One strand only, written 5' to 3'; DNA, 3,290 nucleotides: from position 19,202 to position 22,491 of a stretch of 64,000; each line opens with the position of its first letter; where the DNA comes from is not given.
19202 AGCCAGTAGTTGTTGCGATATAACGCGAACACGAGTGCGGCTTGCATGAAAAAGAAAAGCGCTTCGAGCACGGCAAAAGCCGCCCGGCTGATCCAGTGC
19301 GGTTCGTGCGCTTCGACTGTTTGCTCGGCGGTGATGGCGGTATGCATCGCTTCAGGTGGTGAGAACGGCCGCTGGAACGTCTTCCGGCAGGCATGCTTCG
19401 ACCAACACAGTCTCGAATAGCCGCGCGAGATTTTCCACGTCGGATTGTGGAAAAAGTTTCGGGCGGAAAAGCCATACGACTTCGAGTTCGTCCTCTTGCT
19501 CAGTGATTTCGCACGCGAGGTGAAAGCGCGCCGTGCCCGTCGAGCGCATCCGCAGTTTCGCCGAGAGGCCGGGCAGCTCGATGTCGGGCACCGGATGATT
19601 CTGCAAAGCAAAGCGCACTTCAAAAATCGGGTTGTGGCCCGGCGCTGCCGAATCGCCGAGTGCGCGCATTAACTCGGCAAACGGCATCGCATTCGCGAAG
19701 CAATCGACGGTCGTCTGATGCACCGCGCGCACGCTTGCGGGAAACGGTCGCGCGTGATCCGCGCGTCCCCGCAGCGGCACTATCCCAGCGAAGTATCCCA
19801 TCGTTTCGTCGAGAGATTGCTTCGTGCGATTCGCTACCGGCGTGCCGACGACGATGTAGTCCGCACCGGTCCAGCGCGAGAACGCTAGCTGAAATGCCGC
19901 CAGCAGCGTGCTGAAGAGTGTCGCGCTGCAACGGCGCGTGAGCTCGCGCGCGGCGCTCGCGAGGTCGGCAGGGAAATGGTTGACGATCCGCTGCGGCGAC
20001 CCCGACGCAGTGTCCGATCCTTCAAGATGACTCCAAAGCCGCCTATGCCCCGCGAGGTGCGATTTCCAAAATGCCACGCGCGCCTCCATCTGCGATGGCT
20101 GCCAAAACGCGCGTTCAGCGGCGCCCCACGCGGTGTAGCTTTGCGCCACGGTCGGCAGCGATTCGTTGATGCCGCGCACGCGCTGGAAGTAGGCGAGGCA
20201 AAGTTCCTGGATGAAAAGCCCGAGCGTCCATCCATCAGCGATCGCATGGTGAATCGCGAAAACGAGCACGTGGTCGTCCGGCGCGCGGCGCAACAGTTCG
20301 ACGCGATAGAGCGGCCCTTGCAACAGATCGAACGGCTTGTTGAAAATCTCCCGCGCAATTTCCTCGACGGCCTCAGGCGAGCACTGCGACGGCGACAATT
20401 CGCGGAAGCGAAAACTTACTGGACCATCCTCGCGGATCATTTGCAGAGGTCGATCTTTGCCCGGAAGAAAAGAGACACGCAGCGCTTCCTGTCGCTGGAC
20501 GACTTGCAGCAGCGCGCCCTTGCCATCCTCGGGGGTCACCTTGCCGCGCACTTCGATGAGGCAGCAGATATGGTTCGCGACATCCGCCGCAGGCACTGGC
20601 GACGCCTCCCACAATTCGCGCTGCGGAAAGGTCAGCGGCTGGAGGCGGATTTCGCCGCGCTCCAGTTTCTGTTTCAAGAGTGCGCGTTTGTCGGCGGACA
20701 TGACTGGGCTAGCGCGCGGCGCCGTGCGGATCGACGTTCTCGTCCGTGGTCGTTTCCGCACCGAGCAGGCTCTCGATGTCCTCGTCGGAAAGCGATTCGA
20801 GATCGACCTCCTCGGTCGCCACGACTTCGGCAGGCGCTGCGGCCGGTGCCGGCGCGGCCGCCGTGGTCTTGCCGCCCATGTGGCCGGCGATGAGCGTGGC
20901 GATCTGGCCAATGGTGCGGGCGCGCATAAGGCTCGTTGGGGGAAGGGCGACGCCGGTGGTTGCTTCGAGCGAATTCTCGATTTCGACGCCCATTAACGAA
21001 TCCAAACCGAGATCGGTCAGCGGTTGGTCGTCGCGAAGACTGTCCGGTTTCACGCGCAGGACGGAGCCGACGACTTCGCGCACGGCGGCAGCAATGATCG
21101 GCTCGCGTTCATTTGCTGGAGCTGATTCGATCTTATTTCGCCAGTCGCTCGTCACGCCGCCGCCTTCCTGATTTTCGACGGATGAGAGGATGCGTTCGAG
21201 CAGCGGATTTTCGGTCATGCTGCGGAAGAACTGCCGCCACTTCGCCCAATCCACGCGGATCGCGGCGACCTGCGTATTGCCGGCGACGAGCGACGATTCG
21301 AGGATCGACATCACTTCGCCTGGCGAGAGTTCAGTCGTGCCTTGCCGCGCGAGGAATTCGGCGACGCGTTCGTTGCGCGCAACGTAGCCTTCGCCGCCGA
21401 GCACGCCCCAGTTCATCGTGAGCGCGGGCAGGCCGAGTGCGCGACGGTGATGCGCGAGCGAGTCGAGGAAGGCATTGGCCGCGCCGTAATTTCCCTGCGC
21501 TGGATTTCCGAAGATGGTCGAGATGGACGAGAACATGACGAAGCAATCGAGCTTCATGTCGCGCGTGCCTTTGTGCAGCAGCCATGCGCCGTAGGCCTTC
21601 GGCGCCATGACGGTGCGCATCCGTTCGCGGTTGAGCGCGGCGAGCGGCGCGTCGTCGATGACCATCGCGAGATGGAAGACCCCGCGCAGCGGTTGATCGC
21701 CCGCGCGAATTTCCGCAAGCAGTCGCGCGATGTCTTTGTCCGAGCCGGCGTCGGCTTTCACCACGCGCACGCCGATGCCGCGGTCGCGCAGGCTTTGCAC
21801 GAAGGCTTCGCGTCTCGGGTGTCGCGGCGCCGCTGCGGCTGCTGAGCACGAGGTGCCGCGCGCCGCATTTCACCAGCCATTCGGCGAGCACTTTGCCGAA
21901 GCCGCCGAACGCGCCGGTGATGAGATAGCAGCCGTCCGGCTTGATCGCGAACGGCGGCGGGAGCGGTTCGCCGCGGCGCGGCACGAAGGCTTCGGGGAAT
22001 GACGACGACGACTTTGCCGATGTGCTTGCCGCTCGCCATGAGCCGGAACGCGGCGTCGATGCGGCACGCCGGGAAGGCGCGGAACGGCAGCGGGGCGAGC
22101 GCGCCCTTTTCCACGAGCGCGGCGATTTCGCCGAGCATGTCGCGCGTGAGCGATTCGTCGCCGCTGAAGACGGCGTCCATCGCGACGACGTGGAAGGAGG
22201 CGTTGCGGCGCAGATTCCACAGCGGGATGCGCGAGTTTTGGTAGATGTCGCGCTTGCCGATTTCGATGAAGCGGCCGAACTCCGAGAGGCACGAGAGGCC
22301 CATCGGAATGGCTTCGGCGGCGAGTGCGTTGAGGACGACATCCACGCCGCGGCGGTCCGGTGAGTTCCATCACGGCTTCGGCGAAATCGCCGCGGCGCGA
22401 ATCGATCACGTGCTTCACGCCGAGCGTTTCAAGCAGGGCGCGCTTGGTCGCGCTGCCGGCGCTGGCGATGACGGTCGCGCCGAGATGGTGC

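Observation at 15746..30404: Six-gene operon: fully reducing C-methylating type I PKS, free-standing condensation enzyme, membrane desaturase and a LolA-like/MacB-type export module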

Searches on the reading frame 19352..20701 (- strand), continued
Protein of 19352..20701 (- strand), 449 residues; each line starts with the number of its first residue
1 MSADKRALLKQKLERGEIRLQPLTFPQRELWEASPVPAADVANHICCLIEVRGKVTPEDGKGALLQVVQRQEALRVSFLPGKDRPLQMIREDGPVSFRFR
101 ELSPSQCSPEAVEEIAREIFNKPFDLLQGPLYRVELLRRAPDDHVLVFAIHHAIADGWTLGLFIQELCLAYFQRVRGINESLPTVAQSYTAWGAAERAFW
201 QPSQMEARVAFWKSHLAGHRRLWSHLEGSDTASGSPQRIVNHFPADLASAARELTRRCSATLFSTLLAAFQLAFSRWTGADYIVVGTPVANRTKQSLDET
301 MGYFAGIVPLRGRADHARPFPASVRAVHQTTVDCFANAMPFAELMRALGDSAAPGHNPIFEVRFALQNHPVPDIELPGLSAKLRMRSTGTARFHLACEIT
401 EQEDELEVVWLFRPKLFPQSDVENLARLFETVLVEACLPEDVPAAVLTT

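Call 52: search_solved_structures(query=A1, max_evalue=10)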
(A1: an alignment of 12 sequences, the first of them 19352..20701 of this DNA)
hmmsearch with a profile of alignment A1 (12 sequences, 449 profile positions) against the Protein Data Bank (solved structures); distinct sequences matched with E-value up to 10: 62 (the best 60 are shown).
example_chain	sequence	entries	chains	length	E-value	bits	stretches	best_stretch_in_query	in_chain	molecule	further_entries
6p1j_A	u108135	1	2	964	1.4e-52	182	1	21-442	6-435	Txo2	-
2jgp_A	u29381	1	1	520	2.7e-52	181.1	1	50-444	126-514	TYROCIDINE SYNTHETASE 3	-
5u89_A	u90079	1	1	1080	3.3e-47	164.3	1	22-444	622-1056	Amino acid adenylation domain protein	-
6oyf_A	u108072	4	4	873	6.5e-47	163.3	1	21-440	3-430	Txo1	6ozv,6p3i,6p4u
9rde_A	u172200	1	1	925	7.9e-43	149.9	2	40-343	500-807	Bacitracin synthase 3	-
8z0q_C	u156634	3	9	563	9e-42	146.4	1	21-447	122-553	Special condensation domain in NRPS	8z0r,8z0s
9x29_A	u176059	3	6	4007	8.2e-37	130.1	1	18-446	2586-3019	PKS-NRPS hybrid synthetase psoA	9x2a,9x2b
9x2c_A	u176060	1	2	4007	1.3e-36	129.4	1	18-446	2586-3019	PKS-NRPS hybrid synthetase psoA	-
7kvw_A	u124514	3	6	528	3e-36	128.2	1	24-446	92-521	PCP-C didomain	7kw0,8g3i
7kw2_A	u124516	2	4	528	4e-36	127.8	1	24-446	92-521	PCP-C didomain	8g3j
8fx6_A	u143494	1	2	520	6.2e-36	127.1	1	24-443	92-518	PCP-C didomain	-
8fx7_A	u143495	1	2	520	8.3e-36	126.7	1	24-443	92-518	PCP-C didomain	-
9up2_A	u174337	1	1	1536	2.3e-35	125.3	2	55-435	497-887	PvdL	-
9lcq_A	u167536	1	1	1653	2.5e-35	125.2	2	55-435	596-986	PvdL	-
9lcp_A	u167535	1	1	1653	3.1e-35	124.8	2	55-435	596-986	PvdL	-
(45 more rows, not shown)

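Call 71: search_protein_representatives(protein=window:19352-20701:-)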
Query: 449 residues. Proteins with E-value up to 0.001 (for the whole library): 94835; up to 1e-10: 69775; up to 1e-30: 30929. The best 150 are listed.
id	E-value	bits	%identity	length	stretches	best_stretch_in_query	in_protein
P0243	0.0e+00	1122.1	31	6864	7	21-447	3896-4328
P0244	0.0e+00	1048.5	30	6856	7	22-401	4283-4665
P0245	0.0e+00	1010.5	29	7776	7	10-433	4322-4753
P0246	1.7e-283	956.4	30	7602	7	16-446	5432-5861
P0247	8.7e-283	954.1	28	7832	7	14-432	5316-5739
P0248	1.1e-275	930.7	31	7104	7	20-436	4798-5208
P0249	2.6e-275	929.4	26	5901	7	21-434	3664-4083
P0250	3.9e-274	925.6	30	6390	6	13-435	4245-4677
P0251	5.5e-274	925.1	28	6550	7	12-437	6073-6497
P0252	2.2e-269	909.9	28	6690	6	21-437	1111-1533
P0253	2.2e-266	900.0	29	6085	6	22-434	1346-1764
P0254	4.1e-266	899.1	28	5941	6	20-429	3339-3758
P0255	3.1e-264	892.9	28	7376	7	22-417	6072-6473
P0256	4.9e-263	889.0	28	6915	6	8-433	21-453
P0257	1.4e-262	887.4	31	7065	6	15-441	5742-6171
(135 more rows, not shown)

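Call 72: predict_structure(alignment_id=A1)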
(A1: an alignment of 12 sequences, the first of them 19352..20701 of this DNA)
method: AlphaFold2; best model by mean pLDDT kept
length: 449 residues; sequences in the alignment: 12
mean_pLDDT: 66.7   pTM: 0.57
mean pLDDT of the five models: 66.7, 63.4, 62.1, 60.4, 43.0
residues with pLDDT >= 90: 41; 70-90: 193; 50-70: 89; < 50: 126
segments of 3 or more residues with pLDDT < 50: 18-43, 73-92, 154-158, 186-199, 226-230, 291-304, 351-359, 375-385, 387-391, 441-449
pLDDT, mean of each block of 10 residues (from residue 1): 50 50 32 33 62 83 77 37 35 70 90 85 62 86 84 50 70 78 51 42 74 77 53 69 87 88 91 87 77 36 58 82 90 80 67 40 72 47 43 76 81 84 92 78 43
secondary structure, 60 per line:
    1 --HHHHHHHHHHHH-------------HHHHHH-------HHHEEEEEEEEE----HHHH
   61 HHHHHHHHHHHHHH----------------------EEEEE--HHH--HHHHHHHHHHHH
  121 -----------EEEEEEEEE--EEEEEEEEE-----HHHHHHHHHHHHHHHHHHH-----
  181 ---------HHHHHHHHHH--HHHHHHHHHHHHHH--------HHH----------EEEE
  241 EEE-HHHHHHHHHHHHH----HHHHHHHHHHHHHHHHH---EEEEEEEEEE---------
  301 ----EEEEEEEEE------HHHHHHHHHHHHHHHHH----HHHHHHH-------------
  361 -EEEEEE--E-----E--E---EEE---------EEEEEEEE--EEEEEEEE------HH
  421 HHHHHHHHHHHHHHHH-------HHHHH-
elements in order: H3-14 H28-33 E44-52 H57-74 E97-101 H109-120 E132-140 E143-151 H157-175 H190-199 H202-215 E237-243 H245-257 H262-278 E282-291 E305-313 H320-336 H341-347 E362-367 E383-385 E395-402 E405-412 H419-436 H444-448

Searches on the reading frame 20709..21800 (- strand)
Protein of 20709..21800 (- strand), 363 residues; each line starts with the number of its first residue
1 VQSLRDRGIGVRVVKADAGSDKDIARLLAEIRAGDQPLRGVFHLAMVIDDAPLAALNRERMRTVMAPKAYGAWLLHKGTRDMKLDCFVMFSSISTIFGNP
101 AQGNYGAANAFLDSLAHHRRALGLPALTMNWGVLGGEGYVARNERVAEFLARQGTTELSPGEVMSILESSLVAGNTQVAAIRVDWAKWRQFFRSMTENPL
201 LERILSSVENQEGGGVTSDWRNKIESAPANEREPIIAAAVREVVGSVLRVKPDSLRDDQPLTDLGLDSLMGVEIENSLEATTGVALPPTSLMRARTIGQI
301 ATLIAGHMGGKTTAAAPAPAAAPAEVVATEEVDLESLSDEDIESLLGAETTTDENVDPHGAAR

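Call 4: search_protein_families(library=pfam, proteins=[window:20709-21800:-])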
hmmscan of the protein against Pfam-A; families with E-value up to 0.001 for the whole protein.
window:20709-21800:- (363 aa): 4 families
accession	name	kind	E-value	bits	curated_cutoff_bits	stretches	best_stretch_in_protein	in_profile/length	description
PF08659.16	KR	-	1.4e-45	155.8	22.6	1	2-134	46-178/180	KR domain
PF00550.31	PP-binding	-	5.7e-15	55.8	20.8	1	239-304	2-67/67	Phosphopantetheine attachment site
PF23297.2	ACP_SdgA_C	-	7.6e-07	29.6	27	1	233-309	8-84/95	Highly reducing polyketide synthase sdgA, C-terminal ACP domain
PF13561.12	adh_short_C2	-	2.6e-06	27.6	27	1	9-117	43-155/236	Enoyl-(Acyl carrier protein) reductase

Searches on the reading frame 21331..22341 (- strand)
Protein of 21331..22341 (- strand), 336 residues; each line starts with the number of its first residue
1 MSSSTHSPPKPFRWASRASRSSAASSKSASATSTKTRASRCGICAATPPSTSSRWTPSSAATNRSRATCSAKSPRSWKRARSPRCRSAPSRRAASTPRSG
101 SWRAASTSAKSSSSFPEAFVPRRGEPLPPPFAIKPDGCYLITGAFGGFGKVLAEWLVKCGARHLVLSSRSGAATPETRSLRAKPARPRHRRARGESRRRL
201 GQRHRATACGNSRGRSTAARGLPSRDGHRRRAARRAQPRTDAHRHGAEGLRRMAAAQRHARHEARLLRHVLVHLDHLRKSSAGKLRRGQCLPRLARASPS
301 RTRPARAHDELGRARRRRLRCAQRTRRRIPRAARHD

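Call 4: search_protein_families(library=pfam, proteins=[window:21331-22341:-])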
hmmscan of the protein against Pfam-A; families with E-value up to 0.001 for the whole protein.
window:21331-22341:- (336 aa): 1 family
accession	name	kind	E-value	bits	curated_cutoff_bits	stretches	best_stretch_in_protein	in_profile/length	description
PF08659.16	KR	-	3e-11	44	22.6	1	137-179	1-43/180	KR domain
